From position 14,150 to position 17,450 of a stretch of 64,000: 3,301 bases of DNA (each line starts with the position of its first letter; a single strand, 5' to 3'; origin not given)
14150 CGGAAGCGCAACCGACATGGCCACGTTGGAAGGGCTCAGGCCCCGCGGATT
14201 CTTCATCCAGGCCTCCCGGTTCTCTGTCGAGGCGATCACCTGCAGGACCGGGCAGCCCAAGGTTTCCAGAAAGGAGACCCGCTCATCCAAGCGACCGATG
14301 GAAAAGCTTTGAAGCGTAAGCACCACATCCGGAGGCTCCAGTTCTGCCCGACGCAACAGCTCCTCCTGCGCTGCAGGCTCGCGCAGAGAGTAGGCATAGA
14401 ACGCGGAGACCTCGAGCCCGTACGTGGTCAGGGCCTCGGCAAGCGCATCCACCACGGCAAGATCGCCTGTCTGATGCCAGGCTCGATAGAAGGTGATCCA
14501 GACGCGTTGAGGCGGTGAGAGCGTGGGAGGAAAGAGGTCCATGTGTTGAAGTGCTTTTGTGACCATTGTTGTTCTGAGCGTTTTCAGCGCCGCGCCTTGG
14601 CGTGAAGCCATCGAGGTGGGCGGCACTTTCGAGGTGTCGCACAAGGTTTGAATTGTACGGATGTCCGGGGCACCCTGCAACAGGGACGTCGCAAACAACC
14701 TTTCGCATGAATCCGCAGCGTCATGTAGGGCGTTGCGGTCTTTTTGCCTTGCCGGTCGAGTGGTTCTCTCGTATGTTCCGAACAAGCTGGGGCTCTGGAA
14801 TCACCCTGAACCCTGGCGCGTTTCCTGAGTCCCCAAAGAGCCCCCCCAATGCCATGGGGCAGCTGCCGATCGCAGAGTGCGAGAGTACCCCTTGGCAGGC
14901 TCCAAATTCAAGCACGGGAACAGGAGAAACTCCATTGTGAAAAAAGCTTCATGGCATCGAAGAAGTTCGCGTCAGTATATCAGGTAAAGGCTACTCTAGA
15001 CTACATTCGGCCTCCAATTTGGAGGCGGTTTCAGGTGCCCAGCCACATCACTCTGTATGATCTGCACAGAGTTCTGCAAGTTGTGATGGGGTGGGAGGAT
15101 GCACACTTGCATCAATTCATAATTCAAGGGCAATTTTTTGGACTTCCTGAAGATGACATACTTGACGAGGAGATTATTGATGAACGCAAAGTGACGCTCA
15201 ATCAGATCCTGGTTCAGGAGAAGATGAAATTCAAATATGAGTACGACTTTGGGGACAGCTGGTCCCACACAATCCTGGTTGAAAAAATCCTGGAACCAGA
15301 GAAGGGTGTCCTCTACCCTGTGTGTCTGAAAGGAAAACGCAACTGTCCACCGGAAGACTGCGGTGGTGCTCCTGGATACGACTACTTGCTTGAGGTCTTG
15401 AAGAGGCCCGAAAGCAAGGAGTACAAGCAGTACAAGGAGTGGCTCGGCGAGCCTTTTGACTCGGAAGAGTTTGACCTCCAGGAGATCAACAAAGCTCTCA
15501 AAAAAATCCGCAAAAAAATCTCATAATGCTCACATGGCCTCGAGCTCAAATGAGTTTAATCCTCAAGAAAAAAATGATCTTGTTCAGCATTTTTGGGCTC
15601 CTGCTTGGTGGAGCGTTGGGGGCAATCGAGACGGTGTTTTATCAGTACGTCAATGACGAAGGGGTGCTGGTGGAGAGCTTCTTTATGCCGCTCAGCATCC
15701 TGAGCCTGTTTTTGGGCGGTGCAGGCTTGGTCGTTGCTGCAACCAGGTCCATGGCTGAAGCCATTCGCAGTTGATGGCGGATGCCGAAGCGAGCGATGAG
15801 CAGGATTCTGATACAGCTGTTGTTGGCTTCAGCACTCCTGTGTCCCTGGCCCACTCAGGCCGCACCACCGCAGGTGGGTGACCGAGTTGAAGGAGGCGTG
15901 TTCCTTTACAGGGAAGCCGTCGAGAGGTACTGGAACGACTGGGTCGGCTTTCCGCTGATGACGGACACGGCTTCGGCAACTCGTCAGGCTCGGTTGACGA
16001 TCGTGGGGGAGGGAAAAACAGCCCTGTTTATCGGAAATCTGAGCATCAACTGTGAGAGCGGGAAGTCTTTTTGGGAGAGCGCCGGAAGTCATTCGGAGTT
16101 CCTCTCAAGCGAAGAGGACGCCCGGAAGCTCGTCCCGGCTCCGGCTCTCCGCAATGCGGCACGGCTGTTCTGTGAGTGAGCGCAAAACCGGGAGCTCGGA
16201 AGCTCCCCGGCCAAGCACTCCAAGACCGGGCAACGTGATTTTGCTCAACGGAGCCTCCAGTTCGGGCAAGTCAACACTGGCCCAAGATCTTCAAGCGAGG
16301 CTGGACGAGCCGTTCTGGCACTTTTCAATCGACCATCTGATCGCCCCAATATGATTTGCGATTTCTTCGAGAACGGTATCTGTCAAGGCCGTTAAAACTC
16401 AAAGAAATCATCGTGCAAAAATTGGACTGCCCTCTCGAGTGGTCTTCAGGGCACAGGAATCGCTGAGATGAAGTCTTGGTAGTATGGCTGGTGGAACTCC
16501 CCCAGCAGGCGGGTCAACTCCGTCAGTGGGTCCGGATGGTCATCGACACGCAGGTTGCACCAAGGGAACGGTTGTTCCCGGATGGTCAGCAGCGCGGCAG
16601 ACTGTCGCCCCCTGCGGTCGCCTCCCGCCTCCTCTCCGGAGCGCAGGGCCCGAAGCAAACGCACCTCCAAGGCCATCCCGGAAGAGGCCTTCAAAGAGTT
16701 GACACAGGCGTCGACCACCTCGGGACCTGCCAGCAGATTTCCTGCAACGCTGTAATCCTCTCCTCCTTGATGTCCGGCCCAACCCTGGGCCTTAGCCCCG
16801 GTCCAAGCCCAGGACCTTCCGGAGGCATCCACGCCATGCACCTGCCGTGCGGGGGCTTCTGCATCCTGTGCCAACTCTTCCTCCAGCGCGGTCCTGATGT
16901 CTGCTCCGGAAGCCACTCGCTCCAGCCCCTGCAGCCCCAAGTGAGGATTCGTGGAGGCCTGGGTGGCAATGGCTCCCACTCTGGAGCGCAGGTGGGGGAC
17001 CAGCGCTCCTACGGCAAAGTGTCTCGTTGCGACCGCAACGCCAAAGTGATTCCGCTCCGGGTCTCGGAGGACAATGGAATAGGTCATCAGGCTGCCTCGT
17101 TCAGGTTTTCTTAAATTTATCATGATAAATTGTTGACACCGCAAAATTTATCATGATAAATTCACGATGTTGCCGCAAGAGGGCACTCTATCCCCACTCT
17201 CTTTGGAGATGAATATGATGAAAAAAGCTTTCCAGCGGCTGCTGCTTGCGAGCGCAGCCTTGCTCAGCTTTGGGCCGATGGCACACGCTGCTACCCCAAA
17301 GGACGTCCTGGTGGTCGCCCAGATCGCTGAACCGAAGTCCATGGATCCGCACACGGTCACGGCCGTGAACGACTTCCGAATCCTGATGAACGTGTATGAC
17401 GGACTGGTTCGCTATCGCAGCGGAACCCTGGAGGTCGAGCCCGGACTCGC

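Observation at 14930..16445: Low-GC islet inserted between cobN and the DUF1028 gene: pRiA4_Orf3-like protein, small membrane and secreted proteins, and a broken CPT-like kinase gene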

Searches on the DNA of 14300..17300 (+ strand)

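Call 38: search_rna_families(source=window, start=14300, end=17300, threshold=evalue, max_evalue=1, show_alignments=2)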
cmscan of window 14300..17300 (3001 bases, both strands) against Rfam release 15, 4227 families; matches with E-value up to 1: 2.
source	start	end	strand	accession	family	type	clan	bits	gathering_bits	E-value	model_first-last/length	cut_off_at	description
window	17110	17164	-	RF03269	mir-5697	Gene; miRNA;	-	24.3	50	0.096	1-59/59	no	mir-5697 microRNA precursor family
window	17100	17169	-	RF03716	mir-7131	Gene; miRNA;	-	22.3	74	0.29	1-84/84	no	mir-7131 microRNA precursor family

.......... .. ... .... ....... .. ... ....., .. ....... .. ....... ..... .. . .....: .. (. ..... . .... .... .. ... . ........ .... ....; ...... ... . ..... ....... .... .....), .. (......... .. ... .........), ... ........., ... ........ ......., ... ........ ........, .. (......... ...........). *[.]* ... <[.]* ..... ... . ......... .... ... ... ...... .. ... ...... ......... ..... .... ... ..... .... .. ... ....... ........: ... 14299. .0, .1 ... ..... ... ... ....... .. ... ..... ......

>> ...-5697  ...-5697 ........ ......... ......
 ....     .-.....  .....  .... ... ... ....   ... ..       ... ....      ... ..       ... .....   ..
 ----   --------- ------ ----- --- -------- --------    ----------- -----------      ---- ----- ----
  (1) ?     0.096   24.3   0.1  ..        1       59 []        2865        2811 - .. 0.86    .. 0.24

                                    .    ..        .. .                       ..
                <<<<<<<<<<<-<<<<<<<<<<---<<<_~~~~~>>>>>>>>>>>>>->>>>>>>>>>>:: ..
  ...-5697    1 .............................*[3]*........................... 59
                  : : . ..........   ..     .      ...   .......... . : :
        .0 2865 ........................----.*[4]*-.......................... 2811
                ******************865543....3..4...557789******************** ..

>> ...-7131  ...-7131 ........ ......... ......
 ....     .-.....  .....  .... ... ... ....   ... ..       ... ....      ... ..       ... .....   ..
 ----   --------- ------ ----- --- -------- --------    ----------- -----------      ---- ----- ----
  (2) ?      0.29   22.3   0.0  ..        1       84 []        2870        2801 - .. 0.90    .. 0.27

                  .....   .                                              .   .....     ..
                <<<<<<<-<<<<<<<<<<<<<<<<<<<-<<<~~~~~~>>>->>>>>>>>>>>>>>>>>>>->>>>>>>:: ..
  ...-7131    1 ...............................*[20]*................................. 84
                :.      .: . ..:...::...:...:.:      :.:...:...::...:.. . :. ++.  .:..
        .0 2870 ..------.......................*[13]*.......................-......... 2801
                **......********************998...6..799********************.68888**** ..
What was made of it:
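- Tried and rejected: The only hits are two spurious miRNA hits on a palindrome (call 38).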

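Call 47: search_dna_similar(query=window:14700-16460:+, collection=plasmids, mode=distant, max_rows=10)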
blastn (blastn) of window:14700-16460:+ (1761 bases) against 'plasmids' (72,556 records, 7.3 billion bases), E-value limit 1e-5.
No match.
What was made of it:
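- Tried and rejected: None (call 47).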

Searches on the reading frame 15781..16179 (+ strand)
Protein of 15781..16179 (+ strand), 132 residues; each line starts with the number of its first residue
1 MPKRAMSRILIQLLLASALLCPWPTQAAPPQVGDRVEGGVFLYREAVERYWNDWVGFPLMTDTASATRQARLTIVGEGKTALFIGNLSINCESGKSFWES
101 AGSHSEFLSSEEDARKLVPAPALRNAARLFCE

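Call 3: search_protein_families(library=pfam, proteins=[window:15781-16176:+], max_evalue=0.1)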
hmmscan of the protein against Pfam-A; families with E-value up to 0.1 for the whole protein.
seq(132 aa): 0 families

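Call 20: search_protein_families(library=ncbifam, proteins=[window:15781-16179:+], max_evalue=0.01)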
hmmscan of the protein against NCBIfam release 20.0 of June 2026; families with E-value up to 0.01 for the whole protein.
window:15781-16179:+ (132 aa): 0 families

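Call 21: find_encoding_contigs(protein=window:15781-16179:+, flank=10000, max_places=10)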
Protein window:15781-16179:+ (132 aa): no gene with exactly this product is on record in the collection.

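Call 34: search_protein_families(library=padloc, proteins=[window:15781-16179:+], max_evalue=0.1)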
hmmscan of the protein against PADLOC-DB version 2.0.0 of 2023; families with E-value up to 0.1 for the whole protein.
window:15781-16179:+ (132 aa): 0 families

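Call 35: search_protein_families(library=phrogs, proteins=[window:15781-16179:+], max_evalue=0.1)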
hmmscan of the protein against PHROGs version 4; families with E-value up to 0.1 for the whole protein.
window:15781-16179:+ (132 aa): 0 families

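Call 44: find_homologous_proteins(query=window:15781-16179:+, max_evalue=0.001)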
Query window:15781-16179:+ (132 aa): 20 proteins with E <= 0.001 among 51 candidates.
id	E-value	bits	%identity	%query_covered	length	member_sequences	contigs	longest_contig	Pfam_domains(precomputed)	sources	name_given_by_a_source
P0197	8.4e-79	279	99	96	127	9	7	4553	-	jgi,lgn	jgi:hypothetical protein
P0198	6.2e-46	173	60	96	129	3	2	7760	-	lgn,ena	-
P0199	7.3e-46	173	61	96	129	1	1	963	-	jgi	jgi:hypothetical protein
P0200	2.3e-44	168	60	96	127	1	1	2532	-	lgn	-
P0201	3.1e-44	168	57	96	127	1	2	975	-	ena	-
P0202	2.8e-40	155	59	92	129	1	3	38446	-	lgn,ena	-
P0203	3.7e-40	154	56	96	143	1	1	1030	-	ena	-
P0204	1.4e-39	153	56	96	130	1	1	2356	-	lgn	-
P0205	2.1e-39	152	53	96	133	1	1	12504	-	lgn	-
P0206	2.9e-39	152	64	82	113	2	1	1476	-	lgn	-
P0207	9.4e-39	150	55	96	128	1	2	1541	-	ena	-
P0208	2.8e-37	145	53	96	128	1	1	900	-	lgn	-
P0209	4.8e-37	144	56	95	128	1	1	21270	-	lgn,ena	-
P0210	6.4e-33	131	50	96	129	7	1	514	-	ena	-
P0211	2.2e-32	129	55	82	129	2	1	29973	-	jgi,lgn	jgi:hypothetical protein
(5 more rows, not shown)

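Call 45: find_encoding_contigs(protein=P0202, flank=6000, max_places=3)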
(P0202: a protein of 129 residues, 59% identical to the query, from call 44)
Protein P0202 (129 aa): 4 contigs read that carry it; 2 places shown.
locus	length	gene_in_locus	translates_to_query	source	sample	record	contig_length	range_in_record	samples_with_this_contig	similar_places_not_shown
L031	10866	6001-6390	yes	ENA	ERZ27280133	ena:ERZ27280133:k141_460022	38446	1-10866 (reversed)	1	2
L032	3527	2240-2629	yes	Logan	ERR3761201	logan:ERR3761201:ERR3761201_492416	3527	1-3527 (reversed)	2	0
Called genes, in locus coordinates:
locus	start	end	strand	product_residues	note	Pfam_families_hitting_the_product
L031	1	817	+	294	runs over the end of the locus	PF00239:Resolvase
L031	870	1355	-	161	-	PF14354:Lar_restr_allev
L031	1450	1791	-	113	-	PF02452:PemK_toxin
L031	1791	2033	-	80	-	PF04014:MazE_antitoxin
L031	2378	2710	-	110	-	-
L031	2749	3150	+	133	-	PF12844:HTH_19 (weak), PF01381:HTH_3 (weak), PF13443:HTH_26 (weak)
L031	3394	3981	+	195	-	PF01541:GIY-YIG (weak)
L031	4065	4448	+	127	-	PF06296:RelE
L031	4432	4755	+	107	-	PF01381:HTH_3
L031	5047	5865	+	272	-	PF22558:REase-ARP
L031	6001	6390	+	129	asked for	-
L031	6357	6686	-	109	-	-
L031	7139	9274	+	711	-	PF13238:AAA_18 (faint), PF13191:AAA_16 (faint), PF05496:RuvB_N (faint), PF06068:TIP49 (faint), PF13481:AAA_25 (faint), PF00004:AAA, PF00910:RNA_helicase (faint), PF00004:AAA, +6 more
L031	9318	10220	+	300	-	-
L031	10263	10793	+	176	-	-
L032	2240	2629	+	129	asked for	-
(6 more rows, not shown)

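Call 46: find_encoding_contigs(protein=P0211, flank=6000, max_places=3)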
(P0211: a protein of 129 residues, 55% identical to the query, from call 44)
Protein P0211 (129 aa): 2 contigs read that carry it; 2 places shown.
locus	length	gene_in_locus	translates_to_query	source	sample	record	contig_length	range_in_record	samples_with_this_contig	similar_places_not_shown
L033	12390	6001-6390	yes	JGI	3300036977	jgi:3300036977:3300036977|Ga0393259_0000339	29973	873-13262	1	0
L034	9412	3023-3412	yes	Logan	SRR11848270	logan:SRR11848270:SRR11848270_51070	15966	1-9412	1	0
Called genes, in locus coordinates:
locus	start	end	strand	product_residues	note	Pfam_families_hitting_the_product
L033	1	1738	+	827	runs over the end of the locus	PF22763:NrS1-1_pol-like_HBD, PF08706:D5_N, PF19263:DUF5906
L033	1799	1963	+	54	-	-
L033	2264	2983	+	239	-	PF04002:RadC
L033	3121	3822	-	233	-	PF10263:SprT-like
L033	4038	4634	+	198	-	-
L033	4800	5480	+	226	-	-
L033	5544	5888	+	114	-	-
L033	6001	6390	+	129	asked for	-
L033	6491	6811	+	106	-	PF25539:Bestrophin_2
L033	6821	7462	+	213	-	PF25539:Bestrophin_2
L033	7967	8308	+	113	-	-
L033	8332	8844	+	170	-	-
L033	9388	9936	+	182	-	-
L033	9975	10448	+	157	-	-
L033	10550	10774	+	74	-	PF04255:DUF433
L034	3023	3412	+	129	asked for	-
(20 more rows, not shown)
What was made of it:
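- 15796..16179 (+): Secreted or periplasmic small protein, 127 aa (132 aa from the ATG at 15781). It has a signal peptide, a beta-sheet core followed by two C-terminal helices, and two conserved cysteines. The family has no name. Two homologue loci that were examined have mobile-element gene contexts (calls 45, 46).
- Secreted-protein homologues sit next to resolvase, toxin-antitoxin pairs and a restriction endonuclease, or next to primase-polymerase/D5_N, RadC and SprT (calls 45, 46).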

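Call 61: predict_structure(alignment_id=A1)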
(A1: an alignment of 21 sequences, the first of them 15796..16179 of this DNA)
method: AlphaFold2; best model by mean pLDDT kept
length: 127 residues; sequences in the alignment: 21
mean_pLDDT: 87.7   pTM: 0.75
mean pLDDT of the five models: 87.7, 83.3, 82.8, 73.6, 66.6
residues with pLDDT >= 90: 83; 70-90: 29; 50-70: 15; < 50: 0
segments of 3 or more residues with pLDDT < 50: none
pLDDT, mean of each block of 10 residues (from residue 1): 75 66 88 95 94 75 90 93 93 93 91 96 91
secondary structure, 60 per line:
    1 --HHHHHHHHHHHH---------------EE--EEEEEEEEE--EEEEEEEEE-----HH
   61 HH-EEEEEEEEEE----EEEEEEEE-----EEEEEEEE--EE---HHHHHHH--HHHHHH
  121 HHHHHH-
elements in order: H3-14 E34-42 E45-53 H59-62 E64-73 E78-85 E91-98 H106-112 H115-126
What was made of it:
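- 15796..16179 (+): AF2 mean pLDDT 87.7 (call 61).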

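Call 66: fold_search(model_id=the predicted structure, library=pdb)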
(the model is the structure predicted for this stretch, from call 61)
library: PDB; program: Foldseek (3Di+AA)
matches with E <= 10: 192; with E <= 0.001: 0
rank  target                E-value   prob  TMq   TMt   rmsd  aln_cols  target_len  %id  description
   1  9m3l_A                4.8e-02  1.00  0.52  0.43   4.1       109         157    8  Crystal structure of ADP-ribosylated endolytic muramidase TdeM from Pseudomonas aeruginosa (released 2026-01-21)
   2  9m3l_B                5.1e-02  1.00  0.51  0.42   4.3       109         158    8  Crystal structure of ADP-ribosylated endolytic muramidase TdeM from Pseudomonas aeruginosa (released 2026-01-21)
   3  3jv1                  1.1e-01  0.41  0.29  0.22  13.2       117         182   12  Crystal structure of the Trypanosoma brucei p22 protein (released 2010-04-14)
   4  7pkq_M                5.8e-01  0.38  0.33  0.25  13.9       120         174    8  Small subunit of the Chlamydomonas reinhardtii mitoribosome (released 2023-06-14)
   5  9hny_FK               8.1e-01  0.14  0.28  0.19  15.2       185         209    8  Mitoribosomal small subunit in complex with Mettl15 and Mettl17 (released 2025-03-26)
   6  1yqf_C                1.0e+00  0.16  0.33  0.25  16.2       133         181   13  Hypothetical protein from leishmania major unknown function sequence homologue to human p32 protein (released 2005-02-22)
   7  4p69_A                1.0e+00  0.12  0.23  0.07   4.7        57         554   10  Acek (D477A) ICDH complex (released 2014-10-08)
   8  6zqa_UQ               1.0e+00  0.11  0.23  0.06   8.3       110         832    9  Cryo-EM structure of the 90S pre-ribosome from Saccharomyces cerevisiae, state A (Poly-Ala) (released 2020-09-23)
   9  3zh7_A                1.1e+00  0.33  0.39  0.39   8.5       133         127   16  The structure of crystal form II of Haemophilus influenzae protein E (released 2013-04-17)
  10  8uds                  1.1e+00  0.13  0.30  0.27  10.2       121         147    6  The Crystal Structure of CoxG from M. smegmatis, minus lipid anchoring C-terminus. (released 2024-10-02)
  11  6ke6_AG               1.3e+00  0.10  0.22  0.05   7.5       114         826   10  3.4 angstrom cryo-EM structure of yeast 90S small subunit preribosome (released 2020-08-05)
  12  8ovx_P                1.4e+00  0.08  0.20  0.14  14.4        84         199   10  Cryo-EM structure of yeast CENP-OPQU+ bound to the CENP-A N-terminus (released 2023-08-09)
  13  8rza_A                1.4e+00  0.08  0.25  0.09  13.7       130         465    7  Ribonuclease W (released 2024-11-06)
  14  8rj3_H                1.4e+00  0.04  0.14  0.16  12.7       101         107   14  Human RAD52 open ring conformation (released 2024-04-24)
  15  8wo8_A                1.6e+00  0.12  0.33  0.12  12.9       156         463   10  Crystal Structure of an RNA-binding protein, FAU-1, from Pyrococcus furiosus (released 2024-02-14)
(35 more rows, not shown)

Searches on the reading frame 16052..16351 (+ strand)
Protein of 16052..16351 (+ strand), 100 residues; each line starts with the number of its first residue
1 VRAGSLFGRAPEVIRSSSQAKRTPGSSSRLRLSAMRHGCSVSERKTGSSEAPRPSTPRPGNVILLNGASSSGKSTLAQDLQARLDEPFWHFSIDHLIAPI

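Call 3: search_protein_families(library=pfam, proteins=[window:16052-16351:+], max_evalue=0.1)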
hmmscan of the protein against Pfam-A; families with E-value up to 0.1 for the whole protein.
seq(100 aa): 8 families
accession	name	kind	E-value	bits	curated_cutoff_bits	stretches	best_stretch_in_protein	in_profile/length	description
PF07931.18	CPT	-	1.7e-12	47.9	22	1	60-98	1-39/172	Chloramphenicol phosphotransferase-like protein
PF13191.12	AAA_16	-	0.00026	22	32.6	1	53-91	18-55/167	AAA ATPase domain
PF13238.12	AAA_18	-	0.0035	18.2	29.4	1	63-84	1-22/128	AAA domain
PF13521.12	AAA_28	-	0.0046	17.6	27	1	63-86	2-25/164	AAA domain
PF13671.12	AAA_33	-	0.0072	17.1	27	1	62-84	1-23/143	AAA domain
PF01583.26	APS_kinase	-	0.0093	16.4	21.1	1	60-86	2-28/152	Adenylylsulphate kinase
PF13555.12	AAA_29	-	0.011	15.9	27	1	60-76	23-38/61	P-loop containing region of AAA domain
PF13481.12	AAA_25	-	0.013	15.6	27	1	60-82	33-55/195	AAA domain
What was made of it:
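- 16235..16354 (+): Stump of a CPT-family P-loop kinase gene: 39 codons plus stop. Homology to full-length relatives ends at about 16345. PF07931 positions 1-39 of 172, E = 1.7e-12 (call 3).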
